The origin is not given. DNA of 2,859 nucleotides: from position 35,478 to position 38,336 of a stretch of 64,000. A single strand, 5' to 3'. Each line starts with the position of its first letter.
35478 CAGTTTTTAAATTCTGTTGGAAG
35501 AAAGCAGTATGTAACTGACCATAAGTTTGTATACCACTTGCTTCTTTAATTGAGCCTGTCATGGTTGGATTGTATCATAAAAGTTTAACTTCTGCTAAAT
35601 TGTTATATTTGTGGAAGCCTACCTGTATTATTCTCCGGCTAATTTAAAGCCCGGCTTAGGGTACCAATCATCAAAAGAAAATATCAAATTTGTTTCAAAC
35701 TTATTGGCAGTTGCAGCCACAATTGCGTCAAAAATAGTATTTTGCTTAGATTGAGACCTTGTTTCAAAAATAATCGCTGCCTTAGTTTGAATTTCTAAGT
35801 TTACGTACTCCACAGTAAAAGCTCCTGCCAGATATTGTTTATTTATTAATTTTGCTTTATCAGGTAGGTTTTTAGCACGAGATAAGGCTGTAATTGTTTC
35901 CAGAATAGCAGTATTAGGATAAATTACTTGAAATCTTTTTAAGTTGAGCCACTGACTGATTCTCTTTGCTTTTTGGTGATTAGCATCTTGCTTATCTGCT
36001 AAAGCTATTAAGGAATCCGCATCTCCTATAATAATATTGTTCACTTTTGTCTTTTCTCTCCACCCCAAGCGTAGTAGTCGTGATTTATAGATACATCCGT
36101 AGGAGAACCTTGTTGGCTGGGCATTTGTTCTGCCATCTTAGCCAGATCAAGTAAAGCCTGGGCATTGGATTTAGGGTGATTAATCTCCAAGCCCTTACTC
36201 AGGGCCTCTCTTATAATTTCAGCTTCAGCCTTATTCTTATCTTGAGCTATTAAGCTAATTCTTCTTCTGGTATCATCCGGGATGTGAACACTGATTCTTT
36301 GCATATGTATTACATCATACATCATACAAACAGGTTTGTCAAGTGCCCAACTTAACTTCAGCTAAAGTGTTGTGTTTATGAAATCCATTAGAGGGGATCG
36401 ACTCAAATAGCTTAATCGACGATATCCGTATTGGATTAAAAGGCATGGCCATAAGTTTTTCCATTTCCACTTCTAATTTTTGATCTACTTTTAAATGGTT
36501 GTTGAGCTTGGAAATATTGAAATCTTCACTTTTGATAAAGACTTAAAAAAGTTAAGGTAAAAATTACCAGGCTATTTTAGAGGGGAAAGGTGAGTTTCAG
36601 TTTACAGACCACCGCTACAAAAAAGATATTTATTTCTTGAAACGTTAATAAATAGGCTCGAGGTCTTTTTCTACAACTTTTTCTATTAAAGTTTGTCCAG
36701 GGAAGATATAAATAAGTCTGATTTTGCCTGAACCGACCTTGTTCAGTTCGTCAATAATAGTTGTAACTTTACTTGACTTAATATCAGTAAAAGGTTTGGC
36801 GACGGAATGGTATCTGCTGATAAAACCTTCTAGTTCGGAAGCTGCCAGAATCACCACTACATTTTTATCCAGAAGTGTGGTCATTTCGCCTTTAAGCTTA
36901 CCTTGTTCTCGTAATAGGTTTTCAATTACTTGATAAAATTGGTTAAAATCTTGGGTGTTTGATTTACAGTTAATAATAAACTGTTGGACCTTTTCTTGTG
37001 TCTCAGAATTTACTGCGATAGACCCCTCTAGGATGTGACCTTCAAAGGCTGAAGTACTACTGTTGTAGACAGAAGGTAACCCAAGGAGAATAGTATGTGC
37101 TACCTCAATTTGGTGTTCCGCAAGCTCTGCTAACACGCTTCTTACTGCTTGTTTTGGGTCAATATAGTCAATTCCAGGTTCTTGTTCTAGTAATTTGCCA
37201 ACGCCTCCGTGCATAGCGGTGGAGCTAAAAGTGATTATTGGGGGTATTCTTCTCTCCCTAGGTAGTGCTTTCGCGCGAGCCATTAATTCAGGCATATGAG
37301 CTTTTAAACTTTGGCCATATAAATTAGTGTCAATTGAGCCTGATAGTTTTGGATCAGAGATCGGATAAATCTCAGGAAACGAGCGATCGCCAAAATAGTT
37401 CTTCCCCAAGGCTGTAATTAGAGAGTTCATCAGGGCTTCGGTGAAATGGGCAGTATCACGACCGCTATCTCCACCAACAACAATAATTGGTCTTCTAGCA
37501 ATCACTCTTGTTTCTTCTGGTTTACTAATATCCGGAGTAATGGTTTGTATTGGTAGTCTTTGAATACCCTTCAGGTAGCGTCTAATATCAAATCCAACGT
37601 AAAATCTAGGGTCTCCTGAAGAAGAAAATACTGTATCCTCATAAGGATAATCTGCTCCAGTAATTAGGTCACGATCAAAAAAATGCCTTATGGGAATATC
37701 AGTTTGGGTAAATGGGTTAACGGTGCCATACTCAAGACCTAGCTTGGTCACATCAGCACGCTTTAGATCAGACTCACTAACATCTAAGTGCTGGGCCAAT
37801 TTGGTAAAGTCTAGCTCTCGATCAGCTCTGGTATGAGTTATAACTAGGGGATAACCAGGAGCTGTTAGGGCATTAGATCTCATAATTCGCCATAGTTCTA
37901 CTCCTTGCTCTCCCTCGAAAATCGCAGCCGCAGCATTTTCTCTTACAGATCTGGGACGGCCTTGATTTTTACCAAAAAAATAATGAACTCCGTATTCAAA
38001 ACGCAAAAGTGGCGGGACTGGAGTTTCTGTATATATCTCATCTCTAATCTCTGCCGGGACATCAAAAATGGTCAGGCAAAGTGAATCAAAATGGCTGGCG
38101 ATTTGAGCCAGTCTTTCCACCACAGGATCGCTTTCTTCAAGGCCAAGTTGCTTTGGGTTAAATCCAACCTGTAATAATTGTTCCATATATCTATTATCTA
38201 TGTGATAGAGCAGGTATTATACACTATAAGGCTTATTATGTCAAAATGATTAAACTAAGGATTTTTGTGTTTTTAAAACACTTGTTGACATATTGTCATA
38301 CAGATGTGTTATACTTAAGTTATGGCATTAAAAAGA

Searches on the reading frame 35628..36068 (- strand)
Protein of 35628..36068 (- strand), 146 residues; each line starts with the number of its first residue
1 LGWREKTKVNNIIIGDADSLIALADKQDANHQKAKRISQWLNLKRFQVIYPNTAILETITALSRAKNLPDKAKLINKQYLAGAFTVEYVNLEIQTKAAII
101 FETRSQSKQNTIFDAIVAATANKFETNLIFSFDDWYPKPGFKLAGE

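Call 37: search_protein_families(library=pfam, proteins=[window:35628-36068:-], max_evalue=1)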
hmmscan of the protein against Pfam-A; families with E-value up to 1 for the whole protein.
window:35628-36068:- (146 aa): 2 families
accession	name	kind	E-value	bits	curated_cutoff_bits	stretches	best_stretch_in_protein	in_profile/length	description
PF01850.27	PIN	-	4.1e-08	34.3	23.6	1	17-134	5-112/120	PIN domain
PF09036.15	Bcr-Abl_Oligo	-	0.19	12.2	23.1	1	16-55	22-61/73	Bcr-Abl oncoprotein oligomerisation domain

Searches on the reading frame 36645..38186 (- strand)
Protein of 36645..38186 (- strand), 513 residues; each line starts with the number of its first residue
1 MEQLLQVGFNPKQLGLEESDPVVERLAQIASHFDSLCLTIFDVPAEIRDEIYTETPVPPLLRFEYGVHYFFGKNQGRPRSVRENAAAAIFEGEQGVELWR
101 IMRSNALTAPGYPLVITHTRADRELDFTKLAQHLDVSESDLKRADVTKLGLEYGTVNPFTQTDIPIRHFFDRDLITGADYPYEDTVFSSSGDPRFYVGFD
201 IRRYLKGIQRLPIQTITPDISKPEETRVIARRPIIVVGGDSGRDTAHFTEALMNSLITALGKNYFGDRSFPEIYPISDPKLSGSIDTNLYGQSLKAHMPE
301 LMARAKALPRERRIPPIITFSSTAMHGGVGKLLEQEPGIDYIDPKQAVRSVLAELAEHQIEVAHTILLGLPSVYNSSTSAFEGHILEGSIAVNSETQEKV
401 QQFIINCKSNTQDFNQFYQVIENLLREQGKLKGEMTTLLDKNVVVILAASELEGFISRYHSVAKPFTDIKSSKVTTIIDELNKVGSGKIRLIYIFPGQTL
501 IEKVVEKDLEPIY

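Call 3: search_protein_families(library=pfam, proteins=[window:36645-38186:-], max_evalue=0.01)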
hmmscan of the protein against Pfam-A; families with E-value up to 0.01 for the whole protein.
window:36645-38186:- (513 aa): 1 family
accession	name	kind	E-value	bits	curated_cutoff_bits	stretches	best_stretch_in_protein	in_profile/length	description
PF04073.20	tRNA_edit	-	0.003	18.1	25.5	1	117-175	37-97/123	Aminoacyl-tRNA editing domain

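Call 4: search_protein_families(library=ncbifam, proteins=[window:36645-38186:-], max_evalue=0.01)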
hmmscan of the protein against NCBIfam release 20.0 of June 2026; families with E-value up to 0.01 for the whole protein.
window:36645-38186:- (513 aa): 0 families

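Call 37: search_protein_families(library=pfam, proteins=[window:36645-38186:-], max_evalue=1)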
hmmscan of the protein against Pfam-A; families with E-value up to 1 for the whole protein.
window:36645-38186:- (513 aa): 2 families
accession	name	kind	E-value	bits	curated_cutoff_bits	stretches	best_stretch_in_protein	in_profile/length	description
PF04073.20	tRNA_edit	-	0.003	18.1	25.5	1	117-175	37-97/123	Aminoacyl-tRNA editing domain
PF21405.3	AMG1_II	-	0.12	13.4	27.8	1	40-82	58-99/118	Phosphoacetylglucosamine mutase AMG1, domain II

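Call 38: search_solved_structures(query=window:36645-38183:-, max_evalue=1)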
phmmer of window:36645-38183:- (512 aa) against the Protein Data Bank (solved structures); distinct sequences matched with E-value up to 1: 1.
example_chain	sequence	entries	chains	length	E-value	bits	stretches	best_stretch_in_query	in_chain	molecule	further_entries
2qzx_A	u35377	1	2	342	0.0032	19.6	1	142-298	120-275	Candidapepsin-5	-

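Call 39: find_homologous_proteins(query=window:36645-38183:-, max_evalue=0.001)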
Query window:36645-38183:- (512 aa): 6 proteins with E <= 0.001 among 8000 candidates.
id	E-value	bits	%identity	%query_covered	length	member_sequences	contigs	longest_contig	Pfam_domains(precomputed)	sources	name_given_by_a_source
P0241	0.0e+0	1148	100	100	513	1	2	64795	-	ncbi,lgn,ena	-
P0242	8.9e-169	580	55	98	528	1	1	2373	PF04073.21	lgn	-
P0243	3.7e-130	453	45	97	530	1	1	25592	-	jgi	jgi:prolyl-tRNA editing enzyme YbaK/EbsC (Cys-tRNA(Pro) deacylase)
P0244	3.7e-130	453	45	98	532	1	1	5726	-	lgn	-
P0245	2.1e-116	408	42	97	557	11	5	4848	PF04073.21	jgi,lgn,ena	-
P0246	2.1e-109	385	41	97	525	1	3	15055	PF04073.21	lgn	-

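Call 40: find_encoding_contigs(protein=P0243, flank=6000, max_places=2)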
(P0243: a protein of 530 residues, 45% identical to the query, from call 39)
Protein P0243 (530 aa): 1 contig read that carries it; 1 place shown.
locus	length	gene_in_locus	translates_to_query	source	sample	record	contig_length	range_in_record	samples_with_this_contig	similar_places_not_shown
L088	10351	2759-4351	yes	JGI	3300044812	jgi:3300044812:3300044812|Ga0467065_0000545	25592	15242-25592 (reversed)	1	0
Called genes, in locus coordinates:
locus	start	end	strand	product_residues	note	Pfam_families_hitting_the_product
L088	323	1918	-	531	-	PF00239:Resolvase, PF07508:Recombinase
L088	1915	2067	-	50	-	PF11149:DUF2924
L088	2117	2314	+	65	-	-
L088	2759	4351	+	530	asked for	-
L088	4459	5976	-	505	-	PF00710:Asparaginase, PF17763:Asparaginase_C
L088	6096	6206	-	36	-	-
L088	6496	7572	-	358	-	PF00710:Asparaginase, PF17763:Asparaginase_C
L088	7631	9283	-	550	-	PF01656:CbiA, PF10609:ParA, PF13614:AAA_31 (weak)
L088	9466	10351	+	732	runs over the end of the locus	-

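Call 41: find_encoding_contigs(protein=P0246, flank=6000, max_places=2)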
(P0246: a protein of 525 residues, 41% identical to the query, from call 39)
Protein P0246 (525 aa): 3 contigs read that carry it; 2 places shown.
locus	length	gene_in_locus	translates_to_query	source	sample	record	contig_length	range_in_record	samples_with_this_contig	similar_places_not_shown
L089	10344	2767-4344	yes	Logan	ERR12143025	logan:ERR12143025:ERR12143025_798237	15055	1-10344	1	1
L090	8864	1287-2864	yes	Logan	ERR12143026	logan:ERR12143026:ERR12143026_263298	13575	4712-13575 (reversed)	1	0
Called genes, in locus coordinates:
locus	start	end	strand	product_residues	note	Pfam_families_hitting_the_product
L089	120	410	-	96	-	-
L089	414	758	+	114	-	-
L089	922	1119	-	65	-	-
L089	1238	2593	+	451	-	PF00710:Asparaginase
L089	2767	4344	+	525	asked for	PF04073:tRNA_edit (weak)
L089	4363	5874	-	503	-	PF00710:Asparaginase, PF17763:Asparaginase_C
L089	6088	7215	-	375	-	PF00710:Asparaginase, PF17763:Asparaginase_C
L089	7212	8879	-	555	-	PF01656:CbiA, PF10609:ParA (weak), PF13614:AAA_31 (weak)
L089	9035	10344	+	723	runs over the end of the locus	-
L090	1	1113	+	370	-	?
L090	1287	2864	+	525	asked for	PF04073:tRNA_edit (weak)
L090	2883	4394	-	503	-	PF00710:Asparaginase, PF17763:Asparaginase_C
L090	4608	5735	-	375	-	PF00710:Asparaginase, PF17763:Asparaginase_C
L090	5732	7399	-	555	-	PF01656:CbiA, PF10609:ParA (weak), PF13614:AAA_31 (weak)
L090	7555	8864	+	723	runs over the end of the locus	-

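Call 52: predict_structure(alignment_id=A3)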
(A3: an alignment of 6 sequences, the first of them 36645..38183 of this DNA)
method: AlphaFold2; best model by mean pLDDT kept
length: 512 residues; sequences in the alignment: 6
mean_pLDDT: 70.1   pTM: 0.65
mean pLDDT of the five models: 70.1, 65.1, 64.4, 63.7, 62.0
residues with pLDDT >= 90: 55; 70-90: 229; 50-70: 151; < 50: 77
segments of 3 or more residues with pLDDT < 50: 1-8, 54-96, 181-197, 264-266
pLDDT, mean of each block of 10 residues (from residue 1): 35 57 58 54 55 51 43 37 45 48 82 80 86 91 71 53 74 61 47 49 56 65 71 75 78 79 55 73 60 70 65 77 67 78 84 91 88 77 86 85 78 85 73 76 88 82 88 90 87 90 83 59
secondary structure, 60 per line:
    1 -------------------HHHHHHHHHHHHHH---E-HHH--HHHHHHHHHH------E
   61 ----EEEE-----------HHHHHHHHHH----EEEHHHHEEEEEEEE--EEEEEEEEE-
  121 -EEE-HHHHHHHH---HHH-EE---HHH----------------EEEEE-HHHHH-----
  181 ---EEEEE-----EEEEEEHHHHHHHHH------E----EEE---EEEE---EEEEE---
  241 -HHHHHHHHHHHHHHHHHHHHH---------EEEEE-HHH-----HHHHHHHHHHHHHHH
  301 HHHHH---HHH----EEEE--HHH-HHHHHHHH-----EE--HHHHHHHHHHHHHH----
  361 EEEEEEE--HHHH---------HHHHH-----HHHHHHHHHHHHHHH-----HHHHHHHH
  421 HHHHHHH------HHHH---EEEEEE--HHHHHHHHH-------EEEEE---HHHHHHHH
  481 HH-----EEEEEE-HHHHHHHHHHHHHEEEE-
elements in order: H20-33 H44-53 E65-68 H80-89 E94-96 H97-100 E101-108 E111-119 E122-124 H126-133 E165-169 H171-175 E184-188 E194-199 H200-208 E220-222 E226-229 E233-237 H242-262 E272-276 H286-305 E316-319 H326-333 H343-356 E361-367 H370-373 H383-387 H393-407 H413-427 H434-437 E441-446 H449-457 E465-469 H473-482 E488-493 H495-507 E508-511

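Call 53: search_protein_families(library=pfam, proteins=[L088:7631-9283:-, L088:4459-5976:-], max_evalue=0.01)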
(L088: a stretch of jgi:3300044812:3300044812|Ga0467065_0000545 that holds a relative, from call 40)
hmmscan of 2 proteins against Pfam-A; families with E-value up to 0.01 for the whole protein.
L088:7631-9283:- (550 aa): 8 families
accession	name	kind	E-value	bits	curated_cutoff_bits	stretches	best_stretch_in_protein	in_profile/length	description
PF13614.12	AAA_31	-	9.9e-09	35.8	27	1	1-219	1-165/177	AAA domain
PF01656.29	CbiA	-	1.3e-08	35.3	25.4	1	4-93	1-54/125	CobQ/CobB/MinD/ParA nucleotide binding domain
PF10609.15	ParA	-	3.3e-08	33.7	27.1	1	3-55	5-57/246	NUBPL iron-transfer P-loop NTPase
PF02374.21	ArsA_ATPase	-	0.00068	19.4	24.3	1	3-39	2-38/305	Anion-transporting ATPase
PF06564.18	CBP_BcsQ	-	0.0019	18.2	21.3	1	1-41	1-41/234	Cellulose biosynthesis protein BcsQ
PF09140.17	MipZ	-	0.0055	16.5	20.7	1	3-45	2-44/262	ATPase MipZ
PF00581.25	Rhodanese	-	0.0068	17.3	22.2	0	172-250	12-70/102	Rhodanese-like domain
PF00142.24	Fer4_NifH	-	0.0083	16.1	25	0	10-50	8-48/271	4Fe-4S iron sulfur cluster binding proteins, NifH/frxC family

L088:4459-5976:- (505 aa): 2 families
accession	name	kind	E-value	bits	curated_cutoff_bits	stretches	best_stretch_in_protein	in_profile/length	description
PF00710.25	Asparaginase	-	1.3e-55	188.4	22.5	1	13-208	1-192/193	Asparaginase, N-terminal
PF17763.6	Asparaginase_C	-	6.6e-25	87.7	34.6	1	231-333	5-103/114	Glutaminase/Asparaginase C-terminal domain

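Call 56: fold_search(model_id=the predicted structure, library=pdb)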
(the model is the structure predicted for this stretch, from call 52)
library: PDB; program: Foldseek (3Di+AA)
matches with E <= 10: 1130; with E <= 0.001: 36
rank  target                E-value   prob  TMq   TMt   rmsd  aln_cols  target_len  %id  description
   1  2zsk_A                4.8e-07  1.00  0.32  0.65   6.3       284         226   16  Crystal structure of PH1733, an aspartate racemase homologue, from Pyrococcus horikoshii OT3 (released 2008-10-21)
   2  3s81_B                2.8e-06  1.00  0.33  0.64   6.0       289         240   13  Crystal Structure of Putative Aspartate Racemase from Salmonella Typhimurium (released 2011-06-15)
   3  5elm_A                3.8e-06  1.00  0.32  0.62   6.4       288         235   14  Crystal structure of L-aspartate/glutamate specific racemase in complex with L-glutamate (released 2015-11-18)
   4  3s81_C                4.0e-06  1.00  0.32  0.62   6.5       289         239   13  Crystal Structure of Putative Aspartate Racemase from Salmonella Typhimurium (released 2011-06-15)
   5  3s7z_A                4.3e-06  1.00  0.32  0.64   5.7       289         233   13  Crystal Structure of Putative Aspartate Racemase from Salmonella Typhimurium Complexed with Succinate (released 2011-10-05)
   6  3s81_D                4.8e-06  1.00  0.31  0.60   6.7       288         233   13  Crystal Structure of Putative Aspartate Racemase from Salmonella Typhimurium (released 2011-06-15)
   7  3s81_A                5.8e-06  1.00  0.32  0.64   6.4       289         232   12  Crystal Structure of Putative Aspartate Racemase from Salmonella Typhimurium (released 2011-06-15)
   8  5evc_A                6.5e-06  1.00  0.33  0.64   6.0       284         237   14  Crystal structure of putative aspartate racemase from Salmonella Typhimurium complexed with sulfate and potassium (released 2015-12-02)
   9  3s7z_B                8.7e-06  1.00  0.29  0.56   7.7       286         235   13  Crystal Structure of Putative Aspartate Racemase from Salmonella Typhimurium Complexed with Succinate (released 2011-10-05)
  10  3ojc_A                9.3e-06  1.00  0.34  0.69   5.4       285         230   13  Crystal structure of a putative Asp/Glu Racemase from Yersinia pestis (released 2010-09-15)
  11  5hra_B                2.5e-05  1.00  0.33  0.65   5.9       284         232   14  Crystal structure of an aspartate/glutamate racemase in complex with D-aspartate (released 2016-04-20)
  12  2z0k                  2.9e-05  1.00  0.19  0.53   4.7       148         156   18  Crystal structure of ProX-AlaSA complex from T. thermophilus (released 2007-11-13)
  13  2cx5_A                3.0e-05  1.00  0.19  0.52   4.2       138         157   20  Crystal structure of a putative trans-editing enzyme for prolyl tRNA synthetase (released 2005-12-28)
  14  5hra_A                3.2e-05  1.00  0.34  0.69   5.0       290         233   14  Crystal structure of an aspartate/glutamate racemase in complex with D-aspartate (released 2016-04-20)
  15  1wdv_A                3.4e-05  1.00  0.22  0.63   4.4       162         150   17  Crystal structure of hypothetical protein APE2540 (released 2004-11-18)
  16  8huz_C                4.1e-05  1.00  0.23  0.63   8.2       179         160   14  the structure of trans-editing factor ProX (released 2024-01-17)
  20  1dbu                  9.9e-05  1.00  0.21  0.59   4.7       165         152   13  Crystal structure of cysteinyl-tRNA(Pro) deacylase protein from H. influenzae (HI1434) (released 2000-06-14)
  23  8huz_A                2.4e-04  1.00  0.23  0.63   8.2       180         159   14  the structure of trans-editing factor ProX (released 2024-01-17)
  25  8huz_D                2.9e-04  1.00  0.21  0.56   8.5       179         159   14  the structure of trans-editing factor ProX (released 2024-01-17)
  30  8huz_E                6.6e-04  1.00  0.22  0.60   8.2       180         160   16  the structure of trans-editing factor ProX (released 2024-01-17)
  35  8huz_B                7.9e-04  1.00  0.22  0.60   8.2       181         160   13  the structure of trans-editing factor ProX (released 2024-01-17)
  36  8huz_F                7.9e-04  1.00  0.21  0.58   8.4       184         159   14  the structure of trans-editing factor ProX (released 2024-01-17)
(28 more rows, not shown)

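Call 57: search_solved_structures(query=A3, max_evalue=10, show_alignments=4)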
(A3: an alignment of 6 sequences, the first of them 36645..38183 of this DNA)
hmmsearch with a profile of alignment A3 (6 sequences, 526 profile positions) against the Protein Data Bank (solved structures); distinct sequences matched with E-value up to 10: 2.
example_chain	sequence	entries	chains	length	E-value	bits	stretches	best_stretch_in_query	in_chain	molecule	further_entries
3goz_A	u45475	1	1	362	0.33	12.9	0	18-60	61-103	Leucine-rich repeat-containing protein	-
1z6o_M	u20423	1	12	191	0.96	11.4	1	393-447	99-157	Ferritin heavy chain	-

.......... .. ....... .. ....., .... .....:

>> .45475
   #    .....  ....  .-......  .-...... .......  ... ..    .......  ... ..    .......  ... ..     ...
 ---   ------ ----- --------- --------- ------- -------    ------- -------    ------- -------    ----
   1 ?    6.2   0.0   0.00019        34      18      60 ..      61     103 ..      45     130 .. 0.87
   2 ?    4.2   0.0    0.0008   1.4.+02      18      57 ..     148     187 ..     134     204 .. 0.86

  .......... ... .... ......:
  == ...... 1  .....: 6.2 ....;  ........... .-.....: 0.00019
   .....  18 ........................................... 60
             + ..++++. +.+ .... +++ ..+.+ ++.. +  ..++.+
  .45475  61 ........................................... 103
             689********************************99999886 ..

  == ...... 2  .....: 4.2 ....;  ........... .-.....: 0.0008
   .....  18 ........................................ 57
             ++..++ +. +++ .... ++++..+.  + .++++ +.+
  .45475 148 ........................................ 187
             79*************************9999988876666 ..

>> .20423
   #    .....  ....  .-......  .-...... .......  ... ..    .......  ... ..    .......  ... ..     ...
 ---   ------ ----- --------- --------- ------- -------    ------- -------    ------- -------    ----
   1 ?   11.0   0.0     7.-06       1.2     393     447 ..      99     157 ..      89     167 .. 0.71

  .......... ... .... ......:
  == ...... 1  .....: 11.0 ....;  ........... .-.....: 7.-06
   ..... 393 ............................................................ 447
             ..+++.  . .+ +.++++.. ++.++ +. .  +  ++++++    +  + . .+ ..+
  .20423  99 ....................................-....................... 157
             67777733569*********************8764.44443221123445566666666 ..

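Call 71: search_protein_families(library=padloc, proteins=[window:36645-38186:-], max_evalue=0.001)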
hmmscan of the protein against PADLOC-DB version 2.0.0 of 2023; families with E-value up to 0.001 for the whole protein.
window:36645-38186:- (513 aa): 0 families

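Call 74: find_encoding_contigs(protein=P0244, flank=5000, max_places=2)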
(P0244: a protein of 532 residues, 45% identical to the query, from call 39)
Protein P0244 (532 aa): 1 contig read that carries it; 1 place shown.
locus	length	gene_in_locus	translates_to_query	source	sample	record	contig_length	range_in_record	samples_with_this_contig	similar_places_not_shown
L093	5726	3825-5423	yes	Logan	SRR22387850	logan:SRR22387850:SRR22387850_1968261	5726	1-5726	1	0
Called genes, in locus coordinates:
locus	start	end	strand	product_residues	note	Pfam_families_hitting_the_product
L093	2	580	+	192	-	?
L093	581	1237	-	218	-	PF13840:ACT_7 (faint), PF22468:ACT_9 (weak)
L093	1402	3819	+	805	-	PF00710:Asparaginase, PF17763:Asparaginase_C, PF00710:Asparaginase, PF17763:Asparaginase_C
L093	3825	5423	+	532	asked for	-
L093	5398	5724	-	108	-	?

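Call 75: find_encoding_contigs(protein=P0245, flank=5000, max_places=3)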
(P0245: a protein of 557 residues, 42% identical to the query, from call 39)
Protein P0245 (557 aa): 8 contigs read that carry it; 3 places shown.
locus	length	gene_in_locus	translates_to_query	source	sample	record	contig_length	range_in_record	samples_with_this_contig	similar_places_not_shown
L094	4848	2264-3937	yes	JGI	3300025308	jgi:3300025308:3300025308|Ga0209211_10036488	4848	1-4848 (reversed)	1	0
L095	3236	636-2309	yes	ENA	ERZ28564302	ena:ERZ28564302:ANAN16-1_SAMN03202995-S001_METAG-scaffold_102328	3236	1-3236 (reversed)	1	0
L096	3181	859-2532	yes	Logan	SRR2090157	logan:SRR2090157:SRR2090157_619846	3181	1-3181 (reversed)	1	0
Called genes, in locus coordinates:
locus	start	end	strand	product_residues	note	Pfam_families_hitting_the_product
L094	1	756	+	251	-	?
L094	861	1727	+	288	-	PF18914:DUF5666 (faint)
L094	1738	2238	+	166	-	PF00710:Asparaginase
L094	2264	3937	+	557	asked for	PF04073:tRNA_edit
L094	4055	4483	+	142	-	-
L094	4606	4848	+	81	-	?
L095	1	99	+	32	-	?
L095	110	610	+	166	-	PF00710:Asparaginase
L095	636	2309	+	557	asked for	PF04073:tRNA_edit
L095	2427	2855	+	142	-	-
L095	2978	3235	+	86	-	?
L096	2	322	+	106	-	?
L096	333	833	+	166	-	PF00710:Asparaginase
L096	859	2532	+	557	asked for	PF04073:tRNA_edit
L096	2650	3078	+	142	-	-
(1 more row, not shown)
